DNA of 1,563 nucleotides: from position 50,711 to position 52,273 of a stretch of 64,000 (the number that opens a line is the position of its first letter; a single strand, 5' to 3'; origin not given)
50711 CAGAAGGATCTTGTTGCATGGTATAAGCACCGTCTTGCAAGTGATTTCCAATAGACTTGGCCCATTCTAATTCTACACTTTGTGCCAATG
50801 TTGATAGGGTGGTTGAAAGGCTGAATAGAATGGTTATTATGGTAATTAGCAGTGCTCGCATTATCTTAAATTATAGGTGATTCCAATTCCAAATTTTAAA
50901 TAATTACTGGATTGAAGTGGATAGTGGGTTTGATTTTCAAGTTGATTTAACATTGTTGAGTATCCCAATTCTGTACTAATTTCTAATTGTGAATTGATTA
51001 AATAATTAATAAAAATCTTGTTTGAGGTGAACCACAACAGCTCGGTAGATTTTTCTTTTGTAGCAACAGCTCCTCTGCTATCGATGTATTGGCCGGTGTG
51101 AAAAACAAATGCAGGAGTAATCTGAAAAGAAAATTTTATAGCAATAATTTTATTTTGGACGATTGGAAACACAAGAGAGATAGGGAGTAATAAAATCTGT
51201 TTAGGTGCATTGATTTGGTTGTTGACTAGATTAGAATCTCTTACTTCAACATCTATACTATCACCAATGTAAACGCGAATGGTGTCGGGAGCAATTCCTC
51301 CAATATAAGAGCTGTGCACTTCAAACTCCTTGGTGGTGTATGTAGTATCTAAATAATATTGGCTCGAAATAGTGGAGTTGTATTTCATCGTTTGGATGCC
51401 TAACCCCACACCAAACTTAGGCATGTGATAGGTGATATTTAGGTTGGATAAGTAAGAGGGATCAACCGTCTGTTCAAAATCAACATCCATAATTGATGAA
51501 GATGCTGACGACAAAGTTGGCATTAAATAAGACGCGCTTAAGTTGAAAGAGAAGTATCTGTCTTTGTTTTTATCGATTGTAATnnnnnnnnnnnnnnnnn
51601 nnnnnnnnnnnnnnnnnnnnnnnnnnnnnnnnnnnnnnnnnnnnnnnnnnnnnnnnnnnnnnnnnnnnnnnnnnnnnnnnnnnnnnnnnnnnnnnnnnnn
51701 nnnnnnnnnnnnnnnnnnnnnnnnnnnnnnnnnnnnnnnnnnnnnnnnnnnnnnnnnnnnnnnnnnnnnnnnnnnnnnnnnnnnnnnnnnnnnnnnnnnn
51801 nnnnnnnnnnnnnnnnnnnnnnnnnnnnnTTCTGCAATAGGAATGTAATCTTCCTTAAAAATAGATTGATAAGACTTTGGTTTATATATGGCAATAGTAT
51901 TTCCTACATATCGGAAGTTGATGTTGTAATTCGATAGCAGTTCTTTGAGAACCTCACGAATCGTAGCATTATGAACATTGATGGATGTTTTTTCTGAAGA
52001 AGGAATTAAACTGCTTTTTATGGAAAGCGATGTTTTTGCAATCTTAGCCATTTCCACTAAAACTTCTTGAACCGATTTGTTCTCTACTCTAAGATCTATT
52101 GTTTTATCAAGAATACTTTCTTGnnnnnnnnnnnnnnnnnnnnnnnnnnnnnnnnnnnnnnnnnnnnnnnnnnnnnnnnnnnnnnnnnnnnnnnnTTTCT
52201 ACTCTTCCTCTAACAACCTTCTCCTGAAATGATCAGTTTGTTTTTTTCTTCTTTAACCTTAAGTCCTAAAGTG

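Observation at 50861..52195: Short STN-domain outer-membrane barrel that is not a TonB-dependent receptor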

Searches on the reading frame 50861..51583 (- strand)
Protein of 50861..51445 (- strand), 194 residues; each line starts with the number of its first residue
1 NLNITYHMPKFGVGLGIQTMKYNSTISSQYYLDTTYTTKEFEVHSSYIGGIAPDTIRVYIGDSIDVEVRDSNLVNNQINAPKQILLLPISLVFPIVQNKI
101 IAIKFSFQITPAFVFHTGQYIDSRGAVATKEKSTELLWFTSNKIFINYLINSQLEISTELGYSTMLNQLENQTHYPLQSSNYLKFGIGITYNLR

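Call 16: search_protein_representatives(protein=window:50861-51445:-)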
Query: 194 residues. Proteins with E-value up to 0.001 (for the whole library): 2; up to 1e-10: 1; up to 1e-30: 1. The best 2 are listed.
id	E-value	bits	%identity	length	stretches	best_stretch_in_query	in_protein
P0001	6.3e-121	417.3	100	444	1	1-194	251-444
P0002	2.2e-10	57.1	26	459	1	2-193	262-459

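Call 19: find_encoding_contigs(protein=P0002, flank=10000, max_places=6)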
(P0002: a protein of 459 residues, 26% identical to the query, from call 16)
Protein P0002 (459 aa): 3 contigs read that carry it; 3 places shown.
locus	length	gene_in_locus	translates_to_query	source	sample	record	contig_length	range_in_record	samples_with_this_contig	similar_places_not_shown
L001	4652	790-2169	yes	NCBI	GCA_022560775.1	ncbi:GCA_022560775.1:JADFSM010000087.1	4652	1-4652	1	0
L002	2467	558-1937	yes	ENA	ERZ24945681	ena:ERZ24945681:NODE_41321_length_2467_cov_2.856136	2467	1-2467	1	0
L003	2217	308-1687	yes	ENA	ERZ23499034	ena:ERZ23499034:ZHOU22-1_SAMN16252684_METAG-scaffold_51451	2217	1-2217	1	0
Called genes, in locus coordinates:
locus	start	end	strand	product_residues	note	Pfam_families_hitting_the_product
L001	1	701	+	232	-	PF04773:FecR, PF16344:FecR_C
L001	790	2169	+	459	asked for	PF07660:STN (faint), PF13568:OMP_b-brl_2 (weak)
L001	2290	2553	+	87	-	-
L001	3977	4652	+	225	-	?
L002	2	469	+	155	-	?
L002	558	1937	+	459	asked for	PF07660:STN (faint), PF13568:OMP_b-brl_2 (weak)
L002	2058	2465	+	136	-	?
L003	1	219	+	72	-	?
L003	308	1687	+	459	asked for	PF07660:STN (faint), PF13568:OMP_b-brl_2 (weak)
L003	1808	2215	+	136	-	?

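Call 23: search_protein_families(library=pfam, proteins=[P0002, window:50864-51562:-], max_evalue=10)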
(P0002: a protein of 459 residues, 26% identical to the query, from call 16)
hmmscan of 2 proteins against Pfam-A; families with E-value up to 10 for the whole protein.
P0002 (459 aa): 5 families
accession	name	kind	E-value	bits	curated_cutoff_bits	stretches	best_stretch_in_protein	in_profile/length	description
PF07660.19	STN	-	1.8e-07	31.3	28.4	2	53-104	1-52/52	Secretin and TonB N terminus short domain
PF13568.12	OMP_b-brl_2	-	8.1e-07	29.7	27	1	337-436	78-174/175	Outer membrane protein beta-barrel domain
PF16344.10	FecR_C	-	0.00042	20.7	24.4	2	34-101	3-70/70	FecR, C-terminal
PF13505.12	OMP_b-brl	-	0.0075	16.9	28.7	1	339-429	76-153/175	Outer membrane protein beta-barrel domain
PF21012.3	DUF6850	-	0.013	15.1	27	1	340-457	300-422/464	Family of unknown function (DUF6850)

seq(233 aa): 0 families

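Call 60: predict_structure(alignment_id=A5)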
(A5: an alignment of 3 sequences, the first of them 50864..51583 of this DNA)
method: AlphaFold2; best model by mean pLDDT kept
length: 240 residues; sequences in the alignment: 3
mean_pLDDT: 72.5   pTM: 0.66
mean pLDDT of the five models: 72.5, 71.0, 69.9, 69.0, 66.6
residues with pLDDT >= 90: 90; 70-90: 55; 50-70: 38; < 50: 57
segments of 3 or more residues with pLDDT < 50: 1-6, 80-115, 171-173, 175-178, 215-222
pLDDT, mean of each block of 10 residues (from residue 1): 56 94 78 74 92 91 89 66 32 32 33 49 74 95 89 92 59 52 89 92 94 54 72 93
secondary structure, 60 per line:
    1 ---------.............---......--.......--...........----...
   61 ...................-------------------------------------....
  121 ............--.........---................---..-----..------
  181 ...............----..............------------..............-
elements in order: E10-22 E26-31 E34-40 E43-53 E58-79 E117-132 E135-143 E147-162 E181-195 E200-213 E226-239

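Call 63: search_protein_families(library=pfam, proteins=[L001:2290-2553:+, L002:2058-2465:+], max_evalue=0.01)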
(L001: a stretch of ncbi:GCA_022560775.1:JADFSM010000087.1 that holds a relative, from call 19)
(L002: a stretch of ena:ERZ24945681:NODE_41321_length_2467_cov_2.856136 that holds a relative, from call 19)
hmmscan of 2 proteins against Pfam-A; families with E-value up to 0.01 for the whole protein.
L001:2290-2553:+ (87 aa): 0 families

L002:2058-2465:+ (136 aa): 2 families
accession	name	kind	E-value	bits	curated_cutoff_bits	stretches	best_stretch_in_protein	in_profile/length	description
PF12799.13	LRR_4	-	0.0006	20.4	27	0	82-104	13-36/44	Leucine Rich repeats (2 copies)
PF23952.1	LRR_EndoS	-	0.0063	17.2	27.9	0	70-99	23-52/116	Endo-beta-N-acetylglucosaminidase EndoS LRR domain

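Call 64: fold_search(model_id=the predicted structure, library=pdb)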
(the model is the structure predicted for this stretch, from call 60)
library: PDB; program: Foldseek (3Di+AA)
matches with E <= 10: 1090; with E <= 0.001: 67
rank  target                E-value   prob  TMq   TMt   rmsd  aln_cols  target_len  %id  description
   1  9nh2_A                8.4e-07  1.00  0.55  0.58   8.8       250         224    8  In situ cryo-EM structure of porin III of the Legionella Dot/Icm T4SS machine (released 2025-09-17)
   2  9fzd_A                5.1e-06  1.00  0.50  0.65   6.1       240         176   11  Structure of OmpA-long in complex with nanobody Nb39 (released 2024-07-17)
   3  9fzc_A                5.4e-06  1.00  0.47  0.62   6.7       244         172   11  Structure of OmpA-short in complex with nanobody Nb01 (released 2024-07-17)
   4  1bxw                  6.0e-06  1.00  0.50  0.67   9.2       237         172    9  OUTER MEMBRANE PROTEIN A (OMPA) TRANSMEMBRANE DOMAIN (released 1998-10-14)
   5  9a2m_MODEL_1_A        7.8e-06  1.00  0.44  0.33   7.3       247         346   10  Model of E. coli OmpA by in-cell photo-crosslinking MS and deep learning (released 2023-02-24)
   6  5o65_B                1.0e-05  1.00  0.29  0.25  21.5       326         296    7  Crystal Structure of the Pseudomonas functional amyloid secretion protein FapF (released 2017-08-23)
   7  1i78_A                1.1e-05  1.00  0.38  0.32  10.6       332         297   10  CRYSTAL STRUCTURE OF OUTER MEMBRANE PROTEASE OMPT FROM ESCHERICHIA COLI (released 2001-10-03)
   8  2x27                  1.3e-05  1.00  0.51  0.57   7.3       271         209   11  Crystal structure of the outer membrane protein OprG from Pseudomonas aeruginosa (released 2010-12-15)
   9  2iwv_A                2.0e-05  0.99  0.22  0.20  22.3       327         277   11  Structure of the monomeric outer membrane porin OmpG in the open and closed conformation (released 2006-08-14)
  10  7q5c                  2.0e-05  0.93  0.19  0.19  23.4       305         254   12  Crystal structure of OmpG in space group 96 (released 2022-11-16)
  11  2f1t_A                2.3e-05  1.00  0.53  0.67   7.3       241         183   12  Outer membrane protein OmpW (released 2006-01-24)
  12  1p4t                  3.3e-05  1.00  0.48  0.70   8.0       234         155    6  Crystal structure of Neisserial surface protein A (NspA) (released 2003-07-22)
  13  7xw0_B                3.8e-05  1.00  0.41  0.38  12.3       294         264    9  Crystal structure of pOmpT (released 2023-05-31)
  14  7xw0_A                4.0e-05  1.00  0.38  0.35  14.2       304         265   10  Crystal structure of pOmpT (released 2023-05-31)
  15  2x56                  4.3e-05  1.00  0.43  0.39   8.4       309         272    8  Yersinia Pestis Plasminogen Activator Pla (Native) (released 2010-07-28)
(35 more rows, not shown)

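Call 65: search_protein_families(library=ncbifam, proteins=[P0002, window:50864-51583:-], max_evalue=10)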
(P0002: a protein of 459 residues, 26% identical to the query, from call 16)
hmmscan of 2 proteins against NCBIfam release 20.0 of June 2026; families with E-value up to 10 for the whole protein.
P0002 (459 aa): 3 families
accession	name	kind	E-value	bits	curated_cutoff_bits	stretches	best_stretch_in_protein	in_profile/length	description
NF049866.1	outer_TDE1717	subfamily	0.00014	21.9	135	1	326-436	77-179/210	TDE1717 family outer membrane beta-barrel protein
NF047328.1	OMP_TP0733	subfamily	0.0081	15.5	130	1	407-459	150-202/202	TP0733 family outer membrane beta-barrel protein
NF005716.0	PRK07531.1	equivalog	0.068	11.9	592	1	168-280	74-192/495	carnitine 3-dehydrogenase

window:50864-51583:- (240 aa): 0 families

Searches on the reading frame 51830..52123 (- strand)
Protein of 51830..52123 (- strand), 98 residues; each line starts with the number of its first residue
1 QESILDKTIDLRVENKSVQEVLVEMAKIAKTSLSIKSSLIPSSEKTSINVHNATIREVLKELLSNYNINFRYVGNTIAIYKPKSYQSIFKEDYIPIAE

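Call 53: search_solved_structures(query=window:51830-52123:-, max_evalue=10, show_alignments=2)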
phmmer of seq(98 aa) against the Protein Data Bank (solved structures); distinct sequences matched with E-value up to 10: 1.
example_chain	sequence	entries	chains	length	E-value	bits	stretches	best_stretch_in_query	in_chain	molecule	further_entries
2hpg_A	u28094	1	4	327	0.51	13.8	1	34-92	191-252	ABC transporter, periplasmic substrate-binding protein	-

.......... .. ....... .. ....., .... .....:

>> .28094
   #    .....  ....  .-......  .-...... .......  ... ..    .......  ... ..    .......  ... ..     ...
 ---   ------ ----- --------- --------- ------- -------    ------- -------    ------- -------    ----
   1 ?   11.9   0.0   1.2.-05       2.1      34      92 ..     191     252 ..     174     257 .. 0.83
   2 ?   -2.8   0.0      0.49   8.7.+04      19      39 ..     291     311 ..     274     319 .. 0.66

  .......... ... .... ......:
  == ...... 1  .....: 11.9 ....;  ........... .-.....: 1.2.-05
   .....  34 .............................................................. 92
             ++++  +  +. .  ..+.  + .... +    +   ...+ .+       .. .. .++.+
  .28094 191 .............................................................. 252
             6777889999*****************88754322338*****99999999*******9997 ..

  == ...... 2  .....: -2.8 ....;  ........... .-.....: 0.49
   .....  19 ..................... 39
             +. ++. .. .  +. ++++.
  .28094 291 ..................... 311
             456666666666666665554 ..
